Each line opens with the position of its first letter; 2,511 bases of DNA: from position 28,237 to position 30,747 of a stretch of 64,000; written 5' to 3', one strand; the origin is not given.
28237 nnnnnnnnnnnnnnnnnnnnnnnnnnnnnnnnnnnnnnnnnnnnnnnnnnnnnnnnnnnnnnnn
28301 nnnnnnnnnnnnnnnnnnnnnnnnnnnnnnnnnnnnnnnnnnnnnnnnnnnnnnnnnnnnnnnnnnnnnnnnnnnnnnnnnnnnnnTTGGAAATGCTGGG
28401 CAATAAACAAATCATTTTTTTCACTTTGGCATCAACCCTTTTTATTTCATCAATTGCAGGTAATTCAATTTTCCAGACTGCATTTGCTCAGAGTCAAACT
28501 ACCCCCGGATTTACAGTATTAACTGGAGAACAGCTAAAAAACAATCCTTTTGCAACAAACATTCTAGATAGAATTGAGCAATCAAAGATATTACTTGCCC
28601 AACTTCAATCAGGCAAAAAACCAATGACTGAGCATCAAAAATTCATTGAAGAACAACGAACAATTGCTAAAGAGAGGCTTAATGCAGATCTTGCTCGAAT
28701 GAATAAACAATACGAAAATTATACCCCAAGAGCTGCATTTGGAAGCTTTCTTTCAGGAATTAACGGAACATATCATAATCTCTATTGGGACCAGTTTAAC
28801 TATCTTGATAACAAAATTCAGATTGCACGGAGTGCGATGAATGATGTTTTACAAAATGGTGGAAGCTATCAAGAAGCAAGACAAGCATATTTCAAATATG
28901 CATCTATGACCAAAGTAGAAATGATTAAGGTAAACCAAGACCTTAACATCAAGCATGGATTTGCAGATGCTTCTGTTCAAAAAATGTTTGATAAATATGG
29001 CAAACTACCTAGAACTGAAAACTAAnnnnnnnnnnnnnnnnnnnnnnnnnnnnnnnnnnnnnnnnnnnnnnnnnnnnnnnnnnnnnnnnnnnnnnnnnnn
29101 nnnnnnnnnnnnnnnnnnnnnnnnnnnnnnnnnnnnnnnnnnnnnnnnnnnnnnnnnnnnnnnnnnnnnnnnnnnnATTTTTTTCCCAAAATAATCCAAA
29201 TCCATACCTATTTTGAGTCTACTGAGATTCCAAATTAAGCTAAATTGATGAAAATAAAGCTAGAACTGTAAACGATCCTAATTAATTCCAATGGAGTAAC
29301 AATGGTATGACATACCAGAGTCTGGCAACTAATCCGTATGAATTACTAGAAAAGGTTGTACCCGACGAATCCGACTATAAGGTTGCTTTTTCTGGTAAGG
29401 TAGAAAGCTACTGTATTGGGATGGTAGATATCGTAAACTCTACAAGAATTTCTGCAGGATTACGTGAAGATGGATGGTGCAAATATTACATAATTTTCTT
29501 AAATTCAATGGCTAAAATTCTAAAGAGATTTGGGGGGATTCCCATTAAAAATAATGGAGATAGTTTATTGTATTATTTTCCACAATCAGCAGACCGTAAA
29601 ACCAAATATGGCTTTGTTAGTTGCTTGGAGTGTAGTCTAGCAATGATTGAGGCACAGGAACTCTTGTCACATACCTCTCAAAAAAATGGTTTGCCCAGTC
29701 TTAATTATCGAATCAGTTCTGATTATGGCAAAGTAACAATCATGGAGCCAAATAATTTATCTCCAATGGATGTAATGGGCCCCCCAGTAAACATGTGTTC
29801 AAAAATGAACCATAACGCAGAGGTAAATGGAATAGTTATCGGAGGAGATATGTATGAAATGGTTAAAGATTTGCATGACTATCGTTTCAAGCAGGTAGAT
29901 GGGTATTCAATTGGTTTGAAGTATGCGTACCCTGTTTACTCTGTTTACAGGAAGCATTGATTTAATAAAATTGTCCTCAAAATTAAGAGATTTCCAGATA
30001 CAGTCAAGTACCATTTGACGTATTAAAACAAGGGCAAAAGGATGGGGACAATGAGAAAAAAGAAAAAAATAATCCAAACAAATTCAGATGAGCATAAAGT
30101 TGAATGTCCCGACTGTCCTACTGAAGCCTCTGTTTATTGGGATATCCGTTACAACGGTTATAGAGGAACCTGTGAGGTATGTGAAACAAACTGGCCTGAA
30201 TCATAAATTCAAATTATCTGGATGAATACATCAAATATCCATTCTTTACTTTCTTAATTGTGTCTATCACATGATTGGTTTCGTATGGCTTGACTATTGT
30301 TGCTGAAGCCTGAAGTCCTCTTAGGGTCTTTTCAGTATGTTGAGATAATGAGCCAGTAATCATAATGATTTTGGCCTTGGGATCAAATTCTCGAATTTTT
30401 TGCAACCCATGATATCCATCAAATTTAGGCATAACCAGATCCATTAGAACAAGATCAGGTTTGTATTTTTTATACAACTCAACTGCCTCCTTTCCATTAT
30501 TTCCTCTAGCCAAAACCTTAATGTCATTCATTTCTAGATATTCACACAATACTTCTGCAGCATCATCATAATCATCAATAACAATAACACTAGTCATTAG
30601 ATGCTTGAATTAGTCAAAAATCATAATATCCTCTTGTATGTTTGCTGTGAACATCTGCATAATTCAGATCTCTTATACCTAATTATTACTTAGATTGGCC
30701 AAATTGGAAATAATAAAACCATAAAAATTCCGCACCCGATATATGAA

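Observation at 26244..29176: Two homologous ~110-nt hairpin-bearing elements with a perfect 24-bp core, in inverted orientation, bracket a 2.7-kb five-gene cassette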

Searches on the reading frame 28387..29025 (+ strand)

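Call 10: search_protein_families(library=pfam, max_evalue=0.01, proteins=[window:28387-29025:+])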
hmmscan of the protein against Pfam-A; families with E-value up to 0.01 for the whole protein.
window:28387-29025:+ (212 aa): 1 family
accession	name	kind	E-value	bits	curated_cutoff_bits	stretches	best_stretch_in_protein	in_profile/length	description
PF06266.17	HrpF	-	0.001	19.8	22.8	1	138-197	9-70/74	HrpF protein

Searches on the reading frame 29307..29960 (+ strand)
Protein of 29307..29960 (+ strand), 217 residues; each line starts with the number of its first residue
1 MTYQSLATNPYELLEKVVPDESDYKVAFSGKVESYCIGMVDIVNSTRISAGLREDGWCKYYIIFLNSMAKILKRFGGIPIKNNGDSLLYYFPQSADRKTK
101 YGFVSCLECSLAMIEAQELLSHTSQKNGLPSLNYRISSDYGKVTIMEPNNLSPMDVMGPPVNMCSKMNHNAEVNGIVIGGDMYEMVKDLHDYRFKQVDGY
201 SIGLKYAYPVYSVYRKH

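Call 10: search_protein_families(library=pfam, max_evalue=0.01, proteins=[window:29307-29960:+])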
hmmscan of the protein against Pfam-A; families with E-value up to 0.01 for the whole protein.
window:29307-29960:+ (217 aa): 1 family
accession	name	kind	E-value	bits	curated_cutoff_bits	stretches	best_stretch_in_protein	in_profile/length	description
PF00211.25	Guanylate_cyc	-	5.7e-08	33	21.9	1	32-201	6-169/183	Adenylate and Guanylate cyclase catalytic domain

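Call 14: find_related_loci(query=window:29307-29960:+, collection=genome_contigs, flank=10000)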
Query window:29307-29960:+ (217 aa) in genome_contigs; peptide patterns used: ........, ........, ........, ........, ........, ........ (x = any residue, [..] = any of these).
62 stretches matched a pattern, but none encodes a relative of the query by tblastn (E <= 1e-3).
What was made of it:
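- Tried and rejected: It found nothing (call 14); this lineage has no close representative there.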

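Call 15: find_homologous_proteins(query=window:29307-29960:+, max_evalue=1e-10)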
Query window:29307-29960:+ (217 aa): 485 proteins with E <= 1e-10 among 576 candidates; the best 120 are listed.
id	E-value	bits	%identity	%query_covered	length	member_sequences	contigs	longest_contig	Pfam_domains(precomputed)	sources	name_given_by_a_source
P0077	5.7e-143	492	99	100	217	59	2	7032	PF00211.26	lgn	-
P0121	3.8e-104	365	97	76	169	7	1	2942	-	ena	-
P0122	3.9e-96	339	70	95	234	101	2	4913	-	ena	-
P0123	1.3e-95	337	69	95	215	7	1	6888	-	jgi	-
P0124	4.8e-95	335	69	95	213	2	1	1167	-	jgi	jgi:class 3 adenylate cyclase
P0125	1.2e-93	331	67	95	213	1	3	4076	-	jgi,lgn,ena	-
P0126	2.5e-93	330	67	95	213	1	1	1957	PF00211.26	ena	-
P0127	3.0e-93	329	66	95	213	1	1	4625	-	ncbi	-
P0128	4.7e-93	329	66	95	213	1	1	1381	-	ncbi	-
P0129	4.8e-93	329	67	95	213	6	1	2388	-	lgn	-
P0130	7.0e-93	328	66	95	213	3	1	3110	-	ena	-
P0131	1.7e-92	327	66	95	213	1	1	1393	-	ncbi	-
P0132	2.6e-92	326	66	95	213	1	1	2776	-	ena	-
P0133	2.8e-92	326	66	95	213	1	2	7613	-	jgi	jgi:class 3 adenylate cyclase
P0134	9.0e-92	324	66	95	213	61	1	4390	-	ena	-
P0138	1.4e-90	321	65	100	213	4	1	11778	PF00211.26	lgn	-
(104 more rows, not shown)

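Call 16: find_encoding_contigs(protein=window:29307-29960:+, flank=5000, max_places=10)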
Protein window:29307-29960:+ (217 aa): 14 contigs read that carry it; 10 places shown.
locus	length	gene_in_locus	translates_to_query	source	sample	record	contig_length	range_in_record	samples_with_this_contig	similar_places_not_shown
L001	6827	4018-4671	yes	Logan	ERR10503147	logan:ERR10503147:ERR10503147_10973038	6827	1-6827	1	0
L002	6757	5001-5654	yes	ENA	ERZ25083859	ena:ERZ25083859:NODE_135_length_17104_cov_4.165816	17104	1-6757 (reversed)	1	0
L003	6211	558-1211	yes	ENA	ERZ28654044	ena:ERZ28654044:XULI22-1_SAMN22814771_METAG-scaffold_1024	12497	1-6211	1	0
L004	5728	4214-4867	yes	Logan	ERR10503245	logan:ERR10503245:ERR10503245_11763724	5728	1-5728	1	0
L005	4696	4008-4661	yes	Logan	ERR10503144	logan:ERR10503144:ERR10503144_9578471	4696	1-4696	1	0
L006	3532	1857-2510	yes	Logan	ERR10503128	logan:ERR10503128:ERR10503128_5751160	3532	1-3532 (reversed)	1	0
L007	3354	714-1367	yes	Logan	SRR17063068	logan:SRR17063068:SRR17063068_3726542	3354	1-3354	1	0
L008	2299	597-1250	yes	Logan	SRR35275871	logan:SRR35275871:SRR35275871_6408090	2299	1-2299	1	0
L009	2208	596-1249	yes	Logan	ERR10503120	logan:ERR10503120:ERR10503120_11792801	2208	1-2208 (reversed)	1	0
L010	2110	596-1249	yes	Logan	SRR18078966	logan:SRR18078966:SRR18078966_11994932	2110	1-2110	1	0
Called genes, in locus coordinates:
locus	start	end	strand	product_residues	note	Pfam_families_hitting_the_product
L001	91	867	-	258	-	PF00188:CAP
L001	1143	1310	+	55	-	-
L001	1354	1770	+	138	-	-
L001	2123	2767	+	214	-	-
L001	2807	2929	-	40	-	-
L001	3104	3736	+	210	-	-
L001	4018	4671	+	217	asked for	PF00211:Guanylate_cyc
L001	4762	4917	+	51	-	-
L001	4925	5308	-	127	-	PF00072:Response_reg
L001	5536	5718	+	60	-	-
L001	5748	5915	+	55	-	-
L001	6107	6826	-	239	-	?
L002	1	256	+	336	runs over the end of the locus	PF01977:UbiD, PF20696:UbiD_C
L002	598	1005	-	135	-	-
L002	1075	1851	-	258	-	PF00188:CAP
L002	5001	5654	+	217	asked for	PF00211:Guanylate_cyc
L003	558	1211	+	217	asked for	PF00211:Guanylate_cyc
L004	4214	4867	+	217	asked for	PF00211:Guanylate_cyc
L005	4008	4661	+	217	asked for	PF00211:Guanylate_cyc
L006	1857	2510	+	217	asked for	PF00211:Guanylate_cyc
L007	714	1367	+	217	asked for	PF00211:Guanylate_cyc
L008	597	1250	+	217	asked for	PF00211:Guanylate_cyc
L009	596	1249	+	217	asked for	PF00211:Guanylate_cyc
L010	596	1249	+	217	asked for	PF00211:Guanylate_cyc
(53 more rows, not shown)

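Call 18: find_encoding_contigs(protein=P0123, flank=6000, max_places=6)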
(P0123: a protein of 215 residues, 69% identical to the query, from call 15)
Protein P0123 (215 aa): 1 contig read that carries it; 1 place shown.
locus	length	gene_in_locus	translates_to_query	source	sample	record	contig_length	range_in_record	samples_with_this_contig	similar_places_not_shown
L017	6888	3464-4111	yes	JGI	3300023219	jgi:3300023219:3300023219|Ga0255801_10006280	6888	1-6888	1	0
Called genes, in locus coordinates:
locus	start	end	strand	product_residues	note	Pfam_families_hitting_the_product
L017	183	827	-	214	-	PF03992:ABM (weak)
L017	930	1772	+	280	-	-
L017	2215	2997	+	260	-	PF00188:CAP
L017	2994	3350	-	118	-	PF00072:Response_reg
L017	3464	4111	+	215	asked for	-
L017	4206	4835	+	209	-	-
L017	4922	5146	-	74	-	-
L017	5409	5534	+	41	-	-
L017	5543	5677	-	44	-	-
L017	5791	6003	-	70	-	-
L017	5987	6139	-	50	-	-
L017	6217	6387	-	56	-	-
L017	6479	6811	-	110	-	-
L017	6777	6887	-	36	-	?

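Call 19: find_encoding_contigs(protein=P0138, flank=8000, max_places=6)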
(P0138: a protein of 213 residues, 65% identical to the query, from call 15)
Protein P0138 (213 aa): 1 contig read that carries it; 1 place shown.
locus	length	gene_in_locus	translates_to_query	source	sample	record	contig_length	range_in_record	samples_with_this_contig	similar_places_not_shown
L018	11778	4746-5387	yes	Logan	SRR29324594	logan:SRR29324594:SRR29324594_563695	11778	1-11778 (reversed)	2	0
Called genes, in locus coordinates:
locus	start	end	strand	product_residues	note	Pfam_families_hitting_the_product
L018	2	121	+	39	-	?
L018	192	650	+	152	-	PF13404:HTH_AsnC-type, PF13412:HTH_24, PF01047:MarR (faint), PF01037:AsnC_trans_reg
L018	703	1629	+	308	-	PF01040:UbiA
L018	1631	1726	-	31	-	-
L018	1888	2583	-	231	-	-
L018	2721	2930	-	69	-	-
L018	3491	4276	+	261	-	PF00188:CAP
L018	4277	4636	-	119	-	PF00072:Response_reg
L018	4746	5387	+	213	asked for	PF00211:Guanylate_cyc (weak)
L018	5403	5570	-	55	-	-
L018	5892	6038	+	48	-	-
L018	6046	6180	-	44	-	-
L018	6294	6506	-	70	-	-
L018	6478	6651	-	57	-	-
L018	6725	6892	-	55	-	-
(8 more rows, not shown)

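Call 20: find_encoding_contigs(protein=P0122, flank=6000, max_places=6)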
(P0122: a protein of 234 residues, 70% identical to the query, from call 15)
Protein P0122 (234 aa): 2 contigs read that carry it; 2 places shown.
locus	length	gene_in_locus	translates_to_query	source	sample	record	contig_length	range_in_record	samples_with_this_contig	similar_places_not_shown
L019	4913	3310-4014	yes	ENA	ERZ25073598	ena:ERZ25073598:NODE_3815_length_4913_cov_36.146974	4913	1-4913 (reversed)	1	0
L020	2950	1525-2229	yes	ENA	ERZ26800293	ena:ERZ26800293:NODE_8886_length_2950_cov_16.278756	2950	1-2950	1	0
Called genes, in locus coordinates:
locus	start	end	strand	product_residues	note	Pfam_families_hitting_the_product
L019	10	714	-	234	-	-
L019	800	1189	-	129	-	PF12680:SnoaL_2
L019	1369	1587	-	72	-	-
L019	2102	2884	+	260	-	PF00188:CAP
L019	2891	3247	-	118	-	PF00072:Response_reg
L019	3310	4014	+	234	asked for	-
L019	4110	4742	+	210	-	-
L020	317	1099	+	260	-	PF00188:CAP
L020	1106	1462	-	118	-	PF00072:Response_reg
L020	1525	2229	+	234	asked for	-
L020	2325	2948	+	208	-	?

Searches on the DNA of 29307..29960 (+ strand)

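Call 35: search_rna_families(sources=[L017, L023, L027, L053, L057], threshold=evalue, max_evalue=1)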
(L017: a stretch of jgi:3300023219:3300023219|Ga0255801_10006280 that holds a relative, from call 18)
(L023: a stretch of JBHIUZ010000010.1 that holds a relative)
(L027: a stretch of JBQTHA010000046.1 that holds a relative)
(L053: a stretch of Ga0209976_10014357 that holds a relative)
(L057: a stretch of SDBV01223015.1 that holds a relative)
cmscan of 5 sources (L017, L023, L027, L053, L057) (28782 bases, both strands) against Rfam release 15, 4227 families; matches with E-value up to 1: 0.
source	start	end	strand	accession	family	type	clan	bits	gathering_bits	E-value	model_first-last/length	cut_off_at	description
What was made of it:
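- On Any Rfam 15 family: None at E<=1 in five related loci (call 35).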

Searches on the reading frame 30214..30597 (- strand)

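Call 10: search_protein_families(library=pfam, max_evalue=0.01, proteins=[window:30214-30597:-])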
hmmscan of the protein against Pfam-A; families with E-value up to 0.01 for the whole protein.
window:30214-30597:- (127 aa): 1 family
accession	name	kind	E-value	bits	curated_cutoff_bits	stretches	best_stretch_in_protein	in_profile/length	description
PF00072.30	Response_reg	-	2.9e-22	79.4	30.2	1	4-114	1-110/111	Response regulator receiver domain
